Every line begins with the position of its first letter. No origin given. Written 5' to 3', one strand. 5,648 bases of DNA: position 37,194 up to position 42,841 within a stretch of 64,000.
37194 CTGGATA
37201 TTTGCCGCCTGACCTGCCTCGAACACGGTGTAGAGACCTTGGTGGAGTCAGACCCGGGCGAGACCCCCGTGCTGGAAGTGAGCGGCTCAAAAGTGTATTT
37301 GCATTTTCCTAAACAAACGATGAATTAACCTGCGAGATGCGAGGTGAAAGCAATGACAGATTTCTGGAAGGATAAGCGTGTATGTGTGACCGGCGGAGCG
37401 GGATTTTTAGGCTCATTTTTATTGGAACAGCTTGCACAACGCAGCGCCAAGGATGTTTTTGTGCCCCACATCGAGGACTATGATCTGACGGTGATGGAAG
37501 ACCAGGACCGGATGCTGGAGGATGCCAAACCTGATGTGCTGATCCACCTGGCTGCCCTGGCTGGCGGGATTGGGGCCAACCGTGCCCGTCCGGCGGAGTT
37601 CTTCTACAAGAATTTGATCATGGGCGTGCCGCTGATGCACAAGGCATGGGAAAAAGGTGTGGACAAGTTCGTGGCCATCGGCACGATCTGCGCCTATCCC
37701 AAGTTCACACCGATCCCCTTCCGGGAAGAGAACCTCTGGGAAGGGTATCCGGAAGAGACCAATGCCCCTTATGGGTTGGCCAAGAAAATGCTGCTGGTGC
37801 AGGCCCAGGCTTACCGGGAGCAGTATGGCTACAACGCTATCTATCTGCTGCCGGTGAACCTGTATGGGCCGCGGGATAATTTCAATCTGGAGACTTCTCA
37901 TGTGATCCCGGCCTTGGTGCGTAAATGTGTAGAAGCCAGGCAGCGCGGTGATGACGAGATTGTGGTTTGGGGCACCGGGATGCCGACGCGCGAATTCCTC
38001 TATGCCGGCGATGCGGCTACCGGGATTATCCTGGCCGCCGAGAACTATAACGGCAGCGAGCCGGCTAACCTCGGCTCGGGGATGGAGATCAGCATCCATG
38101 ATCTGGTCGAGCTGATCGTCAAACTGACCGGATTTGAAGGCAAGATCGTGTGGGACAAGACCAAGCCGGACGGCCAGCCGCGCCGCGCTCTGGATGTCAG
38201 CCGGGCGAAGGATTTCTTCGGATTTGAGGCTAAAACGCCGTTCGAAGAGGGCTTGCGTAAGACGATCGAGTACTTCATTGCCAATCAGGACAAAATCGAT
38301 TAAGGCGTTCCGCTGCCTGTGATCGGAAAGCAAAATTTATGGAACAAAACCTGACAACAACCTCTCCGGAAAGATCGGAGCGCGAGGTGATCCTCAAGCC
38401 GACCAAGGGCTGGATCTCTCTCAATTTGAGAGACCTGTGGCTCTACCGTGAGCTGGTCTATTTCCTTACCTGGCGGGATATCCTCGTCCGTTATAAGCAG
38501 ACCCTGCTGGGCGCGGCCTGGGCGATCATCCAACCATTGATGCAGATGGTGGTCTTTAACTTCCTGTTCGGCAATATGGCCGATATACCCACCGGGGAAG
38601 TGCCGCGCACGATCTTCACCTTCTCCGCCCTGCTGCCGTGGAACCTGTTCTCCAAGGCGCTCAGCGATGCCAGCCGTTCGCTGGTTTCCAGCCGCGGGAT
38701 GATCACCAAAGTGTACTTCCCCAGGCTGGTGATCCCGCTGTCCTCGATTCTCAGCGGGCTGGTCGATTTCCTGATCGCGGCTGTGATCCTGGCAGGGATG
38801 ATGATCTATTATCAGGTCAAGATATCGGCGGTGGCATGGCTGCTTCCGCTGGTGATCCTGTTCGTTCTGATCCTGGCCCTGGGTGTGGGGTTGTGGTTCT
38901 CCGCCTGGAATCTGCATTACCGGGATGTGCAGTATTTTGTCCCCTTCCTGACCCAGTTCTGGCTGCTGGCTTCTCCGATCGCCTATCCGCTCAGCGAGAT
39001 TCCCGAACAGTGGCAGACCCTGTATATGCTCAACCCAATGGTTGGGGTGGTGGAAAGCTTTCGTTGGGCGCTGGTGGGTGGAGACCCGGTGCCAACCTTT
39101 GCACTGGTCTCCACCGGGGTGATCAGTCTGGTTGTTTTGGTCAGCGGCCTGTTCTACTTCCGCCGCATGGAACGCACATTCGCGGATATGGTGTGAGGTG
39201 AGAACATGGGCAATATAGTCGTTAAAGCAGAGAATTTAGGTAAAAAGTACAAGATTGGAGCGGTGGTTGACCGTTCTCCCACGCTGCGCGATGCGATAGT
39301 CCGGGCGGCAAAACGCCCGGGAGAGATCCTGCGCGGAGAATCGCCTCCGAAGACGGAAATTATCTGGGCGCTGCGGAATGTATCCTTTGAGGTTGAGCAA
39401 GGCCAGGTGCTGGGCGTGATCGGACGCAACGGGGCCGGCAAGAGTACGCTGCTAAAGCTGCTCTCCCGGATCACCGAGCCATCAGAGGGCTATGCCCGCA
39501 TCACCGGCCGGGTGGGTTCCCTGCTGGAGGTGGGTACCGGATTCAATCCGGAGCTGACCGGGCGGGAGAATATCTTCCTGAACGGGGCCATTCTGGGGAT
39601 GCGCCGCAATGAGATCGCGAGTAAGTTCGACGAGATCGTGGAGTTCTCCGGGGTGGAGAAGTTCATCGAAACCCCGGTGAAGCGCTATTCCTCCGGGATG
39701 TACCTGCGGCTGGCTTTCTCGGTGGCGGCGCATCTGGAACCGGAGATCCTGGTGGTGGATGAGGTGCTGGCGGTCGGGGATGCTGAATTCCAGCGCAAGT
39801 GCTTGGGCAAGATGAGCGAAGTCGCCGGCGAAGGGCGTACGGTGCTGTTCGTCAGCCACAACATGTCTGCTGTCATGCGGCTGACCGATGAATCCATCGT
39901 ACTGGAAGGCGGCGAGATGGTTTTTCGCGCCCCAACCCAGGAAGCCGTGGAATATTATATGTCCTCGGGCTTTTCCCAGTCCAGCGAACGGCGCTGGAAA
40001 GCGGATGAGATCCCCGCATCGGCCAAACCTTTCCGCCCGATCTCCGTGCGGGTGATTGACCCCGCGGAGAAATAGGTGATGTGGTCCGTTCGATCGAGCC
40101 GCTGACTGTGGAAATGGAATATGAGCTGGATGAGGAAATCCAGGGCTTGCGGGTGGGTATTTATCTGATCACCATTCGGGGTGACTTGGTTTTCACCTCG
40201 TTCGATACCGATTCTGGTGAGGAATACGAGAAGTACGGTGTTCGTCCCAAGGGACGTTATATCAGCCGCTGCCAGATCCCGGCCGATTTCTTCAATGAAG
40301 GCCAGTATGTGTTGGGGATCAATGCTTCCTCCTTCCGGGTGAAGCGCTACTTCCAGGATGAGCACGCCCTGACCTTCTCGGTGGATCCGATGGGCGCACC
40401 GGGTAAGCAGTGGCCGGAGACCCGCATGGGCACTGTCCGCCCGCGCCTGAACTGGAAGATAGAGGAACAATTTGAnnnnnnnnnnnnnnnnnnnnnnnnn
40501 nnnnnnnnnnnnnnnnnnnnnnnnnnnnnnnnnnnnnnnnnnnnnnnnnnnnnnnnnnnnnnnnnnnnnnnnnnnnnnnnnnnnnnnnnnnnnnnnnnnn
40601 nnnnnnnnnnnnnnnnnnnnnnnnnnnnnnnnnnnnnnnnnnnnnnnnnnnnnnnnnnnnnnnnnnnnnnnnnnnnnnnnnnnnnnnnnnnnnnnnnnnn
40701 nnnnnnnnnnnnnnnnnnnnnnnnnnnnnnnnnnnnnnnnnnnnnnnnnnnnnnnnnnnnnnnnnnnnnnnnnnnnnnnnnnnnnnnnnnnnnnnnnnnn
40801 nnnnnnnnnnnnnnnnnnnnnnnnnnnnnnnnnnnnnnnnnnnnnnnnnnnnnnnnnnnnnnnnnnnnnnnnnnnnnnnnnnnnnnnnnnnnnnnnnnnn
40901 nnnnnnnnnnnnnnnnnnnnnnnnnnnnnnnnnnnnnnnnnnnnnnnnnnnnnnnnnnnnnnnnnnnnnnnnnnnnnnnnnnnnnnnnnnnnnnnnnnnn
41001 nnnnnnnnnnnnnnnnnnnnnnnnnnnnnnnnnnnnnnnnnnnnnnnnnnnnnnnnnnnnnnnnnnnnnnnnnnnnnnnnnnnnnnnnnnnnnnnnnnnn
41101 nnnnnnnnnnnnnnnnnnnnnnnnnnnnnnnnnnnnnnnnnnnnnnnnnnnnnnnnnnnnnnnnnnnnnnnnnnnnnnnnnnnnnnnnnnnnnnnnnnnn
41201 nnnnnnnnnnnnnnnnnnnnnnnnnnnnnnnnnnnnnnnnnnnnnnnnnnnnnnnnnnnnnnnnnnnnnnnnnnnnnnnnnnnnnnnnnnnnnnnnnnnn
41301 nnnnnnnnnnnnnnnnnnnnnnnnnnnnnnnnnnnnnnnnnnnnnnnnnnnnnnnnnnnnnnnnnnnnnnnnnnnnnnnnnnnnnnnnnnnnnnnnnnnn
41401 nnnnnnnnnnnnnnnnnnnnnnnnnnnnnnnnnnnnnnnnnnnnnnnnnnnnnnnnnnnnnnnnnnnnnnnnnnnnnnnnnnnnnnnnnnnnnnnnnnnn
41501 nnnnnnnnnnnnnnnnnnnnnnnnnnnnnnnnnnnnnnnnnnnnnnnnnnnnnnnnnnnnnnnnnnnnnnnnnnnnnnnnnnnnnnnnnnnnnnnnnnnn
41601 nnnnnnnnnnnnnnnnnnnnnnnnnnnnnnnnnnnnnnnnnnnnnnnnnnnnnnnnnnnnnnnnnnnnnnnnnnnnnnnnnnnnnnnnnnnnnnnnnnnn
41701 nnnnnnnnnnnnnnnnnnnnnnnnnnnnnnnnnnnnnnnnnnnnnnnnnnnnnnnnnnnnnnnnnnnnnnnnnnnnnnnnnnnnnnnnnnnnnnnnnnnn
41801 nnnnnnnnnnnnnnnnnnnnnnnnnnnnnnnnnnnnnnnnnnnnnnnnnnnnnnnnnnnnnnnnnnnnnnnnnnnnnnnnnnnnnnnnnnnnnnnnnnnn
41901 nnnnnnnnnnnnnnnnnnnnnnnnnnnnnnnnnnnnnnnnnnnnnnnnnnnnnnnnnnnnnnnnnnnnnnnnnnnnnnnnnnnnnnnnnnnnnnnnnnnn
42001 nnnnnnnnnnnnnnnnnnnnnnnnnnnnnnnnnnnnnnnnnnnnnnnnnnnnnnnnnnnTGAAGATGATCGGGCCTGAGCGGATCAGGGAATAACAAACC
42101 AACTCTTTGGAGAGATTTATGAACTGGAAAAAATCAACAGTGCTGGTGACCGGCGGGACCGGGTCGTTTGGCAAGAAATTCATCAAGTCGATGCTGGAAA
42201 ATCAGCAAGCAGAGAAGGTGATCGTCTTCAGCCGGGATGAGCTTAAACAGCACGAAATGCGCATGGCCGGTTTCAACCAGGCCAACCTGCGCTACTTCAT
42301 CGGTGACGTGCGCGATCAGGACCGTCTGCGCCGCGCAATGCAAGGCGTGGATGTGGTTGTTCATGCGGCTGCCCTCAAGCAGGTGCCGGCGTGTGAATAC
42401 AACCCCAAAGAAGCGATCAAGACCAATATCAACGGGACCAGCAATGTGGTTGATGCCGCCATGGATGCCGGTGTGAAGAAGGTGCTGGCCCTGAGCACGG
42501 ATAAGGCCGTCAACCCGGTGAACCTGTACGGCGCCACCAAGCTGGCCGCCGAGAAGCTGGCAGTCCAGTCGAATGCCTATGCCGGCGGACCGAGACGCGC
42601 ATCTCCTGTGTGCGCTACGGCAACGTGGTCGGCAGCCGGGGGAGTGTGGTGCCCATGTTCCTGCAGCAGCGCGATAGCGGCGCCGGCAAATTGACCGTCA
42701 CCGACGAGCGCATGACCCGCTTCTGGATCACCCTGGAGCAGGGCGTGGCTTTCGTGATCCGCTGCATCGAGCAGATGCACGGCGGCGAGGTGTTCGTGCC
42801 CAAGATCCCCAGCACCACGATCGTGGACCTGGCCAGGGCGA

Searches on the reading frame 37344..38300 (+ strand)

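Call 27: search_protein_families(library=pfam, max_evalue=0.0001, proteins=[window:37344-38300:+])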
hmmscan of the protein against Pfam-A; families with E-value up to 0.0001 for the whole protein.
window:37344-38300:+ (319 aa): 4 families
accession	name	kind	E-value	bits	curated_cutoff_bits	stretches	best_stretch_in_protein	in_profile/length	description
PF01370.27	Epimerase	-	4.6e-52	177.2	20.9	1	13-239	1-232/240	NAD dependent epimerase/dehydratase family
PF16363.11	GDP_Man_Dehyd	-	1.4e-25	90.9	27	1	45-307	58-332/332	GDP-mannose 4,6 dehydratase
PF02719.21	Polysacc_synt_2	-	1.2e-06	28.4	20.2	0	13-54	1-42/293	Polysaccharide biosynthesis protein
PF04321.23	RmlD_sub_bind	-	4.2e-06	26.5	27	1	12-72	2-61/287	RmlD substrate binding domain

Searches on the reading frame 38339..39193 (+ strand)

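Call 27: search_protein_families(library=pfam, max_evalue=0.0001, proteins=[window:38339-39193:+])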
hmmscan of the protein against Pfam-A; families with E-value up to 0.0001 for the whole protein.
window:38339-39193:+ (285 aa): 1 family
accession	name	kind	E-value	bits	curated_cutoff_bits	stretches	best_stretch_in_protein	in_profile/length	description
PF01061.29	ABC2_membrane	-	4.9e-23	82.2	26.9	1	39-245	2-210/211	ABC-2 type transporter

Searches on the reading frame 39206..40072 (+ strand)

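Call 27: search_protein_families(library=pfam, max_evalue=0.0001, proteins=[window:39206-40072:+])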
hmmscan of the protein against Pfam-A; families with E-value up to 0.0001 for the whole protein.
window:39206-40072:+ (289 aa): 2 families
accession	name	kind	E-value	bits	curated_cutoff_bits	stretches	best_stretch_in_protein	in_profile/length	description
PF00005.33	ABC_tran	-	2.6e-20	73.9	25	1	56-187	1-135/137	ABC transporter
PF13304.12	AAA_21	-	4.1e-06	27.5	27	1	70-162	3-82/304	AAA domain, putative AbiEii toxin, Type IV TA system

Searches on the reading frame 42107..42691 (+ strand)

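Call 28: search_protein_families(library=pfam, max_evalue=0.0001, proteins=[window:42107-42691:+])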
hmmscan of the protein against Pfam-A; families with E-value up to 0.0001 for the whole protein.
window:42107-42691:+ (195 aa): 12 families
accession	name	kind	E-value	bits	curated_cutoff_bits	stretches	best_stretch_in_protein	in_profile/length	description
PF02719.21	Polysacc_synt_2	-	5.5e-55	187.1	20.2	1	12-159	1-156/293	Polysaccharide biosynthesis protein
PF01073.25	3Beta_HSD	-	7.4e-24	84.7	22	1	13-155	1-140/280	3-beta hydroxysteroid dehydrogenase/isomerase family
PF01370.27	Epimerase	-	9.7e-24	84.5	20.9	1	12-157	1-158/240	NAD dependent epimerase/dehydratase family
PF16363.11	GDP_Man_Dehyd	-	5.5e-16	59.4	27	1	13-133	1-131/332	GDP-mannose 4,6 dehydratase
PF13460.12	NAD_binding_10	-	2.3e-14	54.1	27.2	1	16-136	1-103/184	NAD(P)H-binding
PF04321.23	RmlD_sub_bind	-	2.6e-14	53.4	27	1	11-155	2-139/287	RmlD substrate binding domain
PF05368.20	NmrA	-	6.1e-12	46.2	27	1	8-128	1-104/298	NmrA-like family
PF07993.18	NAD_binding_4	-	5.1e-11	42.6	20.1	1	14-137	1-142/258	Male sterility protein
PF08659.16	KR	-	3e-09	37.5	22.6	1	11-92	2-93/180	KR domain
PF00106.31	adh_short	-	1.2e-07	31.8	26.6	1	11-152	2-160/195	short chain dehydrogenase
PF01118.30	Semialdhyde_dh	-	5.3e-05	24.1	26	0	12-92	2-78/121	Semialdehyde dehydrogenase, NAD binding domain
PF03435.24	Sacchrp_dh_NADP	-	9.9e-05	23.1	25.1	0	12-88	1-76/129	Saccharopine dehydrogenase NADP binding domain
